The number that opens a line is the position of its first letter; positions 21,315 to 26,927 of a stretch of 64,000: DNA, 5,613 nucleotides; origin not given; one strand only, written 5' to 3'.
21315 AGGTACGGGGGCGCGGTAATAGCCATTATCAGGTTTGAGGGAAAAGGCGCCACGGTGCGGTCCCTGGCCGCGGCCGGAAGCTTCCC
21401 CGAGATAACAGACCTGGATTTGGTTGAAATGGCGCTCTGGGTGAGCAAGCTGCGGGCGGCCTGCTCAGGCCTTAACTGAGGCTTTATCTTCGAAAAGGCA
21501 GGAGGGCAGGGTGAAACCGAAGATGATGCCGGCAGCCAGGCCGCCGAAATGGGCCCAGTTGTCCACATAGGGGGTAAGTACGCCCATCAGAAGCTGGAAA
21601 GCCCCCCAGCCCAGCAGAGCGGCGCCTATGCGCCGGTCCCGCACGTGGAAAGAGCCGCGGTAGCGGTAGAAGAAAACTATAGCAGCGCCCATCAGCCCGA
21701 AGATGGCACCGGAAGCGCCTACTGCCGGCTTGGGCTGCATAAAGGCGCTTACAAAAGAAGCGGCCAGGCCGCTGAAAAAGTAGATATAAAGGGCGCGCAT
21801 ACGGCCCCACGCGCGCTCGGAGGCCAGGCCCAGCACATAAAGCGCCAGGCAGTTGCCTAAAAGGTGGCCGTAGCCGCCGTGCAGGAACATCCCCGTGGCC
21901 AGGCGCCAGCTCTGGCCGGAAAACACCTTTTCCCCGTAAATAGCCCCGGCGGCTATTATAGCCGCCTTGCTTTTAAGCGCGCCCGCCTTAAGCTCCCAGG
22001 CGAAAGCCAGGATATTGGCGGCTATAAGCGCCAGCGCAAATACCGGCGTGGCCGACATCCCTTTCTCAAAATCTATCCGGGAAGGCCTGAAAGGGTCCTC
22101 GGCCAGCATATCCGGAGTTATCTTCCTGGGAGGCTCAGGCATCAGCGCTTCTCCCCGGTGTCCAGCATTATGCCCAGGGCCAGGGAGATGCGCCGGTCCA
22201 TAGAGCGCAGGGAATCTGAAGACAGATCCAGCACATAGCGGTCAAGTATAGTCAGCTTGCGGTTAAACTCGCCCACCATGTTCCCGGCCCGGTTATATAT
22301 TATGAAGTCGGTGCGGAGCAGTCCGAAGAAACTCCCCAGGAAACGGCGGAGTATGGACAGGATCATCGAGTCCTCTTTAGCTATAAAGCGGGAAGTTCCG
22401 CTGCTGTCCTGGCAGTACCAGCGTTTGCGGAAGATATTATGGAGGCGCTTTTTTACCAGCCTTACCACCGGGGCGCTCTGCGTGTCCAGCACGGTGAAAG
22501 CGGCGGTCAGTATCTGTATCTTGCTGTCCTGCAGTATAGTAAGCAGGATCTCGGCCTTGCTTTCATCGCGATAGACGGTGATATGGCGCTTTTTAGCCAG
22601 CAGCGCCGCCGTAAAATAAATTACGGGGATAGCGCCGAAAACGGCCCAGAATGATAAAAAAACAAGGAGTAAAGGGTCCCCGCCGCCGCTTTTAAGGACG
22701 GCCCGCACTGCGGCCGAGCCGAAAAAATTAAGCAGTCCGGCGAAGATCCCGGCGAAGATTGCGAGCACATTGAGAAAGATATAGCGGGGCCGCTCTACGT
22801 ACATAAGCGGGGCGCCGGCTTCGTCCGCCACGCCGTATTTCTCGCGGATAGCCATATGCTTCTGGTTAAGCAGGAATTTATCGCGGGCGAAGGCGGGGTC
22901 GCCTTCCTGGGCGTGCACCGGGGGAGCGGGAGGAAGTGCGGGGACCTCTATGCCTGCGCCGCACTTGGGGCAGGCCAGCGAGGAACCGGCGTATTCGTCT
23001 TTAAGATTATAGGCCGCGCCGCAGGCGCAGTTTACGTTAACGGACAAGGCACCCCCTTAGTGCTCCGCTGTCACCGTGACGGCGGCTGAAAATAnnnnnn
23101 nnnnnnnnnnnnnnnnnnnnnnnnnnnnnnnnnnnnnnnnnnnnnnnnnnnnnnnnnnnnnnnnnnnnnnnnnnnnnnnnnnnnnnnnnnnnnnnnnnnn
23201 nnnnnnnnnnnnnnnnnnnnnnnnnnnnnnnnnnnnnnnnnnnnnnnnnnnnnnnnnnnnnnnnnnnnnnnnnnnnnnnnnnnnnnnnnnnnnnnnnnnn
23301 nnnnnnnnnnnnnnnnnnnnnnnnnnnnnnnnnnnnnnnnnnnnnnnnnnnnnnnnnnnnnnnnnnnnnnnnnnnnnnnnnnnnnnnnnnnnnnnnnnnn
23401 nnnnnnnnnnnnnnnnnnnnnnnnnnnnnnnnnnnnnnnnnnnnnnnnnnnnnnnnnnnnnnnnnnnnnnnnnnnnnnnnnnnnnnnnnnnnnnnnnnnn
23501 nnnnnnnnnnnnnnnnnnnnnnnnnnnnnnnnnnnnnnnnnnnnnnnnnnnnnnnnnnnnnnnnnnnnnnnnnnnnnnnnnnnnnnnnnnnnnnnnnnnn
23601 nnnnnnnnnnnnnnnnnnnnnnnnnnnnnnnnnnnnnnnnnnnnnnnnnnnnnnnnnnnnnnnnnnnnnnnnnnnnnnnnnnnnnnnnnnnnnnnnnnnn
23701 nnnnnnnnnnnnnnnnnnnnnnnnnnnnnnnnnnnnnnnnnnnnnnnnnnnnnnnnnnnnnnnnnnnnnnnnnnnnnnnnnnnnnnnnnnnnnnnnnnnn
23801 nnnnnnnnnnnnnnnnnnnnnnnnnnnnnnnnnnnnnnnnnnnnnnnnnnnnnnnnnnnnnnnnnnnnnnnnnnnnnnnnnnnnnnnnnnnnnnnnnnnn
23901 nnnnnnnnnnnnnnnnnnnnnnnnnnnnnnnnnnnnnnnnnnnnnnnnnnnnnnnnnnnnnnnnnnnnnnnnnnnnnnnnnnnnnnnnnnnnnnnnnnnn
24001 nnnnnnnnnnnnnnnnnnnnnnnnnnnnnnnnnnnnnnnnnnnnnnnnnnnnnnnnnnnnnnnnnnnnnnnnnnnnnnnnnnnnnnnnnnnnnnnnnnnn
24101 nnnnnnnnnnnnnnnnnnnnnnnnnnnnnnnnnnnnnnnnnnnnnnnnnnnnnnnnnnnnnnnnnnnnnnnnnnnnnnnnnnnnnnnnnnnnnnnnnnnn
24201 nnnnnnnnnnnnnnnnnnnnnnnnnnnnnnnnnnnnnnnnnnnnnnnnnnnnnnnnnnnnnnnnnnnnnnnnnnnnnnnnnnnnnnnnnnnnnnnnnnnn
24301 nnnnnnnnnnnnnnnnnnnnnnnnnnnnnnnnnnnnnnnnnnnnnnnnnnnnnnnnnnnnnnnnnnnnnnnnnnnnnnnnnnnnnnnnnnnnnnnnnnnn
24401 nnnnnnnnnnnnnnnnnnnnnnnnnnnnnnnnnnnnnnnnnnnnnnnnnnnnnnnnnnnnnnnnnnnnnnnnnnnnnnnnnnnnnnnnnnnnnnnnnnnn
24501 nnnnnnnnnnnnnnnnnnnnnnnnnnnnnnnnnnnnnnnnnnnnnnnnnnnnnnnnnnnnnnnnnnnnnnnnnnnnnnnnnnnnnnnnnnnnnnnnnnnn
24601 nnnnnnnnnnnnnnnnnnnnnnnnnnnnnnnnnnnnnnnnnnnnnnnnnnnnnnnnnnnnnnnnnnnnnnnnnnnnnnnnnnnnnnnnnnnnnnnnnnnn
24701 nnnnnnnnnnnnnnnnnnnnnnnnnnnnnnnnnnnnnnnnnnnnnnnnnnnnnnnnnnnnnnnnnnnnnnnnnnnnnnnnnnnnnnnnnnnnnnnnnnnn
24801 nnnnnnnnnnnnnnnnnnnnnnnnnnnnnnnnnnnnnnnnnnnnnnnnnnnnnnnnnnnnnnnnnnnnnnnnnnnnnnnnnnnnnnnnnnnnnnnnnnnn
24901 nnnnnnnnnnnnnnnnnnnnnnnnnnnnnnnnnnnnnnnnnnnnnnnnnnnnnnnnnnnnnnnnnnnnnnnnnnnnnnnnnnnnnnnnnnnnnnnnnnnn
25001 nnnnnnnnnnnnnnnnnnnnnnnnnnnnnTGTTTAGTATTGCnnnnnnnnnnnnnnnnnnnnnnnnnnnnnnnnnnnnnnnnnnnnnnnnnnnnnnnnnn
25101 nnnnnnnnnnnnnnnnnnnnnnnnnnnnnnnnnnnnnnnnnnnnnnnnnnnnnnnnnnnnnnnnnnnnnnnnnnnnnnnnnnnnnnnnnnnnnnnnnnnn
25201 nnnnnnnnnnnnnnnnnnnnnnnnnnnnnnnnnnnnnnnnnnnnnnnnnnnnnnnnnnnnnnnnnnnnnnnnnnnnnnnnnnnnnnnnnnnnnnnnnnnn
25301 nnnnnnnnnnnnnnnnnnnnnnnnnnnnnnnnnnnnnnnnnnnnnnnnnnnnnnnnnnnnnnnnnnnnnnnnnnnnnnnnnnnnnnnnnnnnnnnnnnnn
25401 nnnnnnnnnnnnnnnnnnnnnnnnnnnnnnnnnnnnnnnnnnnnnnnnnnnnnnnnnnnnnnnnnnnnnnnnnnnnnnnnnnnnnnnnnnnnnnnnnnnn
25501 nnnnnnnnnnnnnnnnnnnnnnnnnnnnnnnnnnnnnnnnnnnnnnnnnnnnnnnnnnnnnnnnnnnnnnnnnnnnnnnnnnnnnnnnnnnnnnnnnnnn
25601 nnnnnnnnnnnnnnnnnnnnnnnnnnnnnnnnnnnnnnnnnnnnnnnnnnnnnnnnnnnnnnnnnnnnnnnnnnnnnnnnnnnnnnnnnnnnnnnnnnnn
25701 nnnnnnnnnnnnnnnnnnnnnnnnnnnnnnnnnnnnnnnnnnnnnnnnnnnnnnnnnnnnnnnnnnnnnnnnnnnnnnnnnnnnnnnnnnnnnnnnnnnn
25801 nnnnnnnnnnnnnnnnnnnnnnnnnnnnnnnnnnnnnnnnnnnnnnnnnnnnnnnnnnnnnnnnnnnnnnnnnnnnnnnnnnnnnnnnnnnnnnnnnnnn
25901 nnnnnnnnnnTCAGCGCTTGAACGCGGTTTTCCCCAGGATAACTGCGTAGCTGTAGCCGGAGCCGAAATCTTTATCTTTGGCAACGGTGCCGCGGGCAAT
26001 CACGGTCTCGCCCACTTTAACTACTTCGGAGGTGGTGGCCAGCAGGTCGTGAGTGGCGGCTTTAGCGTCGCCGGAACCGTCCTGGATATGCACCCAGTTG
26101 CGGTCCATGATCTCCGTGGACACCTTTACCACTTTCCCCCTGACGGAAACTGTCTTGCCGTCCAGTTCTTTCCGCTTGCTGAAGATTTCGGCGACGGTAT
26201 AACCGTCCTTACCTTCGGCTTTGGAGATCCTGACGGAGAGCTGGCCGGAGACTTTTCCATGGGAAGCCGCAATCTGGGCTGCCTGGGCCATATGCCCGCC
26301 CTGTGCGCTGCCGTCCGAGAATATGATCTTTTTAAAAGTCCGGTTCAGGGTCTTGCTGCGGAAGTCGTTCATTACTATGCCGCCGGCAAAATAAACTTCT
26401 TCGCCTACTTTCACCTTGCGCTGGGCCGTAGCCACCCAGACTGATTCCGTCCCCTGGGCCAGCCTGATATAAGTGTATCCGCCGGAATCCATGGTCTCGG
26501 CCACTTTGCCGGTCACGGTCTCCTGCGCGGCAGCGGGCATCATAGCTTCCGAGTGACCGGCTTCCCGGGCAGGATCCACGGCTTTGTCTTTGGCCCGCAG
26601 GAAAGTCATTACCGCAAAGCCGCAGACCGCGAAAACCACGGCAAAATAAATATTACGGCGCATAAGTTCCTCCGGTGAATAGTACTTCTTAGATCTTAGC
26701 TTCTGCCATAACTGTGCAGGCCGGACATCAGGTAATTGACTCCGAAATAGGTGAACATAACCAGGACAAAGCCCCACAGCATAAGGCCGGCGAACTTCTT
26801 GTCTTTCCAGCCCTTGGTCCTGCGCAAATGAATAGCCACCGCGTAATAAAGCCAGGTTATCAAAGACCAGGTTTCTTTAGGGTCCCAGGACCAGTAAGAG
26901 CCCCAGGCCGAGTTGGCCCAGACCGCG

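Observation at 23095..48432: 25 co-directional genes that together build, mature, export and wire c-type cytochromes from the quinone pool to the outer membrane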

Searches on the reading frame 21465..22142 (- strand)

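Call 6: search_protein_families(library=pfam, proteins=[window:21465-22142:-])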
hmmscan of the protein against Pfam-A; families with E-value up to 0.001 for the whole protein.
window:21465-22142:- (225 aa): 1 family
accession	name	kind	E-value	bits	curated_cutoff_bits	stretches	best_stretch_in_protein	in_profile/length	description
PF01694.28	Rhomboid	-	3.9e-34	118.4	22.6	1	76-212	2-140/143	Rhomboid domain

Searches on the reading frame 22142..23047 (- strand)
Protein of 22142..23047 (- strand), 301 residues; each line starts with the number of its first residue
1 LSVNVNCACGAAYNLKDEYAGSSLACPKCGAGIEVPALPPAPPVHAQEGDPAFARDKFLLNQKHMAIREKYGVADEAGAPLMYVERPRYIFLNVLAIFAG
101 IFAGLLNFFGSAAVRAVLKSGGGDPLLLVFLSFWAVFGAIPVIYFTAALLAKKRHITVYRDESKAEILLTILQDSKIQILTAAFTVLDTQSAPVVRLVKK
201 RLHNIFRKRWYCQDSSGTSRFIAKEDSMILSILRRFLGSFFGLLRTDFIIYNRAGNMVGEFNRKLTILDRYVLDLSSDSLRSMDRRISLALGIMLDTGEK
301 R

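Call 6: search_protein_families(library=pfam, proteins=[window:22142-23047:-])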
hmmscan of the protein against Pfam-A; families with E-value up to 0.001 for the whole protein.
window:22142-23047:- (301 aa): 0 families

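Call 16: search_protein_families(library=ncbifam, proteins=[window:22142-23047:-])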
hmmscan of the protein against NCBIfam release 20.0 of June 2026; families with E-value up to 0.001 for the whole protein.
window:22142-23047:- (301 aa): 0 families

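Call 86: search_protein_families(library=pfam, proteins=[window:22142-23047:-], max_evalue=0.01)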
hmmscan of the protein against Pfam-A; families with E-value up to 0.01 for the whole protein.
window:22142-23047:- (301 aa): 1 family
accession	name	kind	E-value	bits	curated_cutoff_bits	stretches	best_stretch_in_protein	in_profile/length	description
PF21344.3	Zn_ribbon_LysW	-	0.0033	17.4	27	1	8-38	5-36/46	Alpha-aminoadipate carrier protein LysW-like, globular domain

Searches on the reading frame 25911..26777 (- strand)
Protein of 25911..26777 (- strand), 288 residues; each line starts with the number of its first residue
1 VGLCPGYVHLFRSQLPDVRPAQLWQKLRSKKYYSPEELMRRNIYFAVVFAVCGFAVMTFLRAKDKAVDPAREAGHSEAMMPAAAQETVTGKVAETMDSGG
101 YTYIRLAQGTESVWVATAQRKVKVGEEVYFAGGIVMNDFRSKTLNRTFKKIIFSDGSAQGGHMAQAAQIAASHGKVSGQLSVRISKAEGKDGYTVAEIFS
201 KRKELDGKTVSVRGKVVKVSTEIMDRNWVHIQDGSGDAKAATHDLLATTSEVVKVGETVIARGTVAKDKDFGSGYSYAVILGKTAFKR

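Call 4: search_protein_families(library=pfam, proteins=[window:25911-26777:-])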
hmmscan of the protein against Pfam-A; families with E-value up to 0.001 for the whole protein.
window:25911-26777:- (288 aa): 0 families

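Call 15: search_protein_families(library=ncbifam, proteins=[window:25911-26777:-])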
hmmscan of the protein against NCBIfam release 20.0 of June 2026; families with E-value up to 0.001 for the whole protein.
window:25911-26777:- (288 aa): 0 families

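Call 86: search_protein_families(library=pfam, proteins=[window:25911-26663:-], max_evalue=0.01)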
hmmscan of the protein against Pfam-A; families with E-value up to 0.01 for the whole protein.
window:25911-26663:- (250 aa): 2 families
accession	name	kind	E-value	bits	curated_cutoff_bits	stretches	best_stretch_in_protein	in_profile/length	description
PF23139.1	OB_YrrC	-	0.00071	19.9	27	0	152-183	17-46/76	ATP-dependent DNA helicase YrrC, OB-fold domain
PF01336.31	tRNA_anti-codon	-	0.0024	18.2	27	0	172-231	1-61/75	OB-fold nucleic acid binding domain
